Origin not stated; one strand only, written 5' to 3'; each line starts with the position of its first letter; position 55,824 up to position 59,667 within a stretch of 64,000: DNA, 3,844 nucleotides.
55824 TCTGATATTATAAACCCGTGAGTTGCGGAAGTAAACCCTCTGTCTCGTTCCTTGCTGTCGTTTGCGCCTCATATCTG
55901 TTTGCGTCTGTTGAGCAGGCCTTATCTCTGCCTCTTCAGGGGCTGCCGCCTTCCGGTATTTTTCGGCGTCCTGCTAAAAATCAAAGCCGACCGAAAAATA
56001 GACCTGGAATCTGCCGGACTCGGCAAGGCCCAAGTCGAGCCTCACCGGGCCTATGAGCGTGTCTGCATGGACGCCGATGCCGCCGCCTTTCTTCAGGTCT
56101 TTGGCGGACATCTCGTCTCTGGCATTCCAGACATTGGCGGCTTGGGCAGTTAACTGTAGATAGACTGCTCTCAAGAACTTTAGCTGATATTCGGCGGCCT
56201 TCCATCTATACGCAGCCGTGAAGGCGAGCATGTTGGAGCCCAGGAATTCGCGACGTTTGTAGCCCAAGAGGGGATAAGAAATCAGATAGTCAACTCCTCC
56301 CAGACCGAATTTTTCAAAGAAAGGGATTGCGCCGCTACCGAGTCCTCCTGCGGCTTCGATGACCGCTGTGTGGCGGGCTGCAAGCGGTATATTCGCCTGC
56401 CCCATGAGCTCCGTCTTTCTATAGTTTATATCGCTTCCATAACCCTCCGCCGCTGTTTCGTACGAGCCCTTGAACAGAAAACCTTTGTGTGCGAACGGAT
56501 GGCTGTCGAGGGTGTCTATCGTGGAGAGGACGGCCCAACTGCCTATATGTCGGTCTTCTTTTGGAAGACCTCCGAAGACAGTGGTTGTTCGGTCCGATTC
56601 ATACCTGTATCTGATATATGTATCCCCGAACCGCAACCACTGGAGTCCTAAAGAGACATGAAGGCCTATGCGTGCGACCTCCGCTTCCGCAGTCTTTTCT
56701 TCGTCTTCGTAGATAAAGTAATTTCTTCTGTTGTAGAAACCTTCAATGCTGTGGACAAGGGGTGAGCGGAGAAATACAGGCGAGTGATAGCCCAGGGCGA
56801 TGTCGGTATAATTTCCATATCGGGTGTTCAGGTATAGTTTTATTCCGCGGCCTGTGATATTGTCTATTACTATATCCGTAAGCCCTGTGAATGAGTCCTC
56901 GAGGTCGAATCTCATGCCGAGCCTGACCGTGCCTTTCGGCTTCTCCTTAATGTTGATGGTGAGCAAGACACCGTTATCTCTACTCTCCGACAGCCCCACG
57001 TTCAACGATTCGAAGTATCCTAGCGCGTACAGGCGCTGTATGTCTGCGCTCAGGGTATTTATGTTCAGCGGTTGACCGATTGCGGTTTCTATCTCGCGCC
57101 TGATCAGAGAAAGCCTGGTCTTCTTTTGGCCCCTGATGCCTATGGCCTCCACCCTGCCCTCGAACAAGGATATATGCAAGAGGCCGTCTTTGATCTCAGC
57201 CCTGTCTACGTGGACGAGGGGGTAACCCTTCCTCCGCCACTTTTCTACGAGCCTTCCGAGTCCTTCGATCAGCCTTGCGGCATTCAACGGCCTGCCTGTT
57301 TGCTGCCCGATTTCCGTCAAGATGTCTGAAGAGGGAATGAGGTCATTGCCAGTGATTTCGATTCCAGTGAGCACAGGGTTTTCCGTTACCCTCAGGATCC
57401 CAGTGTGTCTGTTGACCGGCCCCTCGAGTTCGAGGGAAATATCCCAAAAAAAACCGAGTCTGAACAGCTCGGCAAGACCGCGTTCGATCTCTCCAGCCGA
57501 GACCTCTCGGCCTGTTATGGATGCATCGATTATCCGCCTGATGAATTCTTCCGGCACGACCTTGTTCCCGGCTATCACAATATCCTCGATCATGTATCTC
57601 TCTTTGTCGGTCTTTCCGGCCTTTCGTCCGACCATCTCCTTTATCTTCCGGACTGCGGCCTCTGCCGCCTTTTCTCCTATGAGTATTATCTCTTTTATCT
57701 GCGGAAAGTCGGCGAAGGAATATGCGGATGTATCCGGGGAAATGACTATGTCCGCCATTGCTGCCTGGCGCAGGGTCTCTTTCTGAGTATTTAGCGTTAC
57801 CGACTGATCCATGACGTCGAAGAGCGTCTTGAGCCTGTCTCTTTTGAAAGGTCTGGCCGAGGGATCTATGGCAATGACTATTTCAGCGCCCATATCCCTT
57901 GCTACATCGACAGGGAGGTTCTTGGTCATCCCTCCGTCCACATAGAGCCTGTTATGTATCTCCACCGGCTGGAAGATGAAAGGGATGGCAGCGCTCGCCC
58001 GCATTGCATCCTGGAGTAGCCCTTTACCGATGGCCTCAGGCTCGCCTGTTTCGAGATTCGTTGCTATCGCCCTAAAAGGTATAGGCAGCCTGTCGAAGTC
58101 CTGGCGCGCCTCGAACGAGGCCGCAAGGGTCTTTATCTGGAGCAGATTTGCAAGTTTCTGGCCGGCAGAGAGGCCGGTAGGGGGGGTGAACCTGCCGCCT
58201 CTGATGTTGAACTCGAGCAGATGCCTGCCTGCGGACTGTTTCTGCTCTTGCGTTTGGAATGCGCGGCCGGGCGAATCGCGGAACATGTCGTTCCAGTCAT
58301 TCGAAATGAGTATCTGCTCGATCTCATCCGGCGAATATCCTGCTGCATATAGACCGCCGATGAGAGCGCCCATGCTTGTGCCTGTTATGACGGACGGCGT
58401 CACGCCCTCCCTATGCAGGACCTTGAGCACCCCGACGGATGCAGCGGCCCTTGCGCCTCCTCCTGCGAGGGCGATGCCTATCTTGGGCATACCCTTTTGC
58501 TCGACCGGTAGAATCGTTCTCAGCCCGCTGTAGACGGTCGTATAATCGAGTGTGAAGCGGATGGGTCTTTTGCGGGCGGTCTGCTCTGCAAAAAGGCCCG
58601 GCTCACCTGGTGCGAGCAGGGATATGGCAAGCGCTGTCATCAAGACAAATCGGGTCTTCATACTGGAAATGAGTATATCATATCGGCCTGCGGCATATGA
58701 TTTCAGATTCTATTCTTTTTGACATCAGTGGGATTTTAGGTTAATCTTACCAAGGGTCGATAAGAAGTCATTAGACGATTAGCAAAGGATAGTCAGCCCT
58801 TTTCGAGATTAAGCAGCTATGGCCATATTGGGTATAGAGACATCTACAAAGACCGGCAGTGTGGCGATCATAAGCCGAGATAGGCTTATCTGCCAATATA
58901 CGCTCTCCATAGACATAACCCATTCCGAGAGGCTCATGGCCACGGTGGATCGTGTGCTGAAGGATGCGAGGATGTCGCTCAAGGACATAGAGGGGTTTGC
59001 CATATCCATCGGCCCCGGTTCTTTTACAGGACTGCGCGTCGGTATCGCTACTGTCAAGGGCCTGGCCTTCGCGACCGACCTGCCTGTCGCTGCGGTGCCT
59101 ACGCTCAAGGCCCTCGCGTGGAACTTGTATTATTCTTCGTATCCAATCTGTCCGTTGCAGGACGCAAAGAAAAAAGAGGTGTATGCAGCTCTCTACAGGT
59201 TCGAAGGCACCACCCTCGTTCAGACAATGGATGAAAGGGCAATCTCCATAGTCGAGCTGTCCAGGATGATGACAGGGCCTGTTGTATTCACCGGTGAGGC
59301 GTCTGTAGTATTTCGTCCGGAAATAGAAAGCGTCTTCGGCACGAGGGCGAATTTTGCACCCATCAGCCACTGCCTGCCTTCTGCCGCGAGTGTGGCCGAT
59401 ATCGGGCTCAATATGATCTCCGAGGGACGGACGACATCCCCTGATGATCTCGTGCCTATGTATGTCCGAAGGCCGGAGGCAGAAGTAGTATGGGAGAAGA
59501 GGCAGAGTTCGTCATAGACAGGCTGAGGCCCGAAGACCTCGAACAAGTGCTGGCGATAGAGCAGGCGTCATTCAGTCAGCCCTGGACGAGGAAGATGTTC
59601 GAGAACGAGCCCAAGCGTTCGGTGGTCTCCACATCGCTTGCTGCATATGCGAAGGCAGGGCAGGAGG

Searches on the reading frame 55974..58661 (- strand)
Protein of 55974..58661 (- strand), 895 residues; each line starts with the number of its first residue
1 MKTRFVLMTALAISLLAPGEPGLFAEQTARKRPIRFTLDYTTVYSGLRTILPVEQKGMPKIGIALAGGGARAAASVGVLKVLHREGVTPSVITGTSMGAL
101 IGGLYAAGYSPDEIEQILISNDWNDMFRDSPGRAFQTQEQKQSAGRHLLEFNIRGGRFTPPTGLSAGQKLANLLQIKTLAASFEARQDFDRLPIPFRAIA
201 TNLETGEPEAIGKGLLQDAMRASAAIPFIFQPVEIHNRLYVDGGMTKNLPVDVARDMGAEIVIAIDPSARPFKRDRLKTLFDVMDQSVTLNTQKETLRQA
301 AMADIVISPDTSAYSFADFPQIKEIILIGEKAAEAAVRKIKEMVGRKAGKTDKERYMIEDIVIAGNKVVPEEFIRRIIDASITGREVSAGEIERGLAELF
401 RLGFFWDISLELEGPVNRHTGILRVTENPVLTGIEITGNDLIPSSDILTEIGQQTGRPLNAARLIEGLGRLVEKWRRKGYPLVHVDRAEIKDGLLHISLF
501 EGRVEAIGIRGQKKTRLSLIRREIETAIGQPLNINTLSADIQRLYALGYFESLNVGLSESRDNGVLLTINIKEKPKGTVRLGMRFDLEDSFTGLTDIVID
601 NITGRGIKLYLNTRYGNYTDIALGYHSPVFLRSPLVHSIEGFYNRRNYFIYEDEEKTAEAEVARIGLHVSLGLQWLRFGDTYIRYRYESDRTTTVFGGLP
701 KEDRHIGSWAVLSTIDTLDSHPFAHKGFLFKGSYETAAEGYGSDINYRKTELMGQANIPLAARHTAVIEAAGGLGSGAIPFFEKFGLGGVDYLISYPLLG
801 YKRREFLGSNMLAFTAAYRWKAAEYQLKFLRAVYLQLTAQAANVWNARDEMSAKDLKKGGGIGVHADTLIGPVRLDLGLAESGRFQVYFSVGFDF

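Call 57: search_protein_families(library=pfam, proteins=[window:55974-58661:-], max_evalue=0.0001)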
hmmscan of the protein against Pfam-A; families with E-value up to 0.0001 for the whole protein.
window:55974-58661:- (895 aa): 5 families
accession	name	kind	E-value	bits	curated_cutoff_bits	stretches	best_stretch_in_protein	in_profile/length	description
PF01734.28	Patatin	-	2.9e-35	122.7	27.7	1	64-254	2-190/191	Patatin-like phospholipase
PF07244.20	POTRA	-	7.5e-24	84.7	21.3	1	503-574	2-79/79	Surface antigen variable number repeat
PF01103.29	Omp85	-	5.9e-22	79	24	1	601-895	1-325/325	Omp85 superfamily domain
PF08479.16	POTRA_2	-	1.5e-07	31.6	24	0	431-502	3-76/76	POTRA domain, ShlB-type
PF19143.6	Omp85_2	-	3e-07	30.5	23.1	1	709-895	161-351/351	OMP85 superfamily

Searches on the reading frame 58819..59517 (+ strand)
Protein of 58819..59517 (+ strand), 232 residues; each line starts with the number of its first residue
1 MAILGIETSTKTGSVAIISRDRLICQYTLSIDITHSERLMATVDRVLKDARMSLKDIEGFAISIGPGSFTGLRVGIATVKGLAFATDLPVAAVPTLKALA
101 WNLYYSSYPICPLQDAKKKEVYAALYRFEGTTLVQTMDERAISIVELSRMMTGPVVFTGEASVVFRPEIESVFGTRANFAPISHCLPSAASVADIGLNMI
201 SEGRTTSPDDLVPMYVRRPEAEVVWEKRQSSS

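Call 57: search_protein_families(library=pfam, proteins=[window:58819-59517:+], max_evalue=0.0001)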
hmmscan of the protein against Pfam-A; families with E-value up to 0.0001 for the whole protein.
window:58819-59517:+ (232 aa): 1 family
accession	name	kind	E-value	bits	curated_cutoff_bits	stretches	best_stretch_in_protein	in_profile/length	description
PF00814.31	TsaD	-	9.7e-31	107.9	24.8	1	34-204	28-237/264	tRNA N6-adenosine threonylcarbamoyltransferase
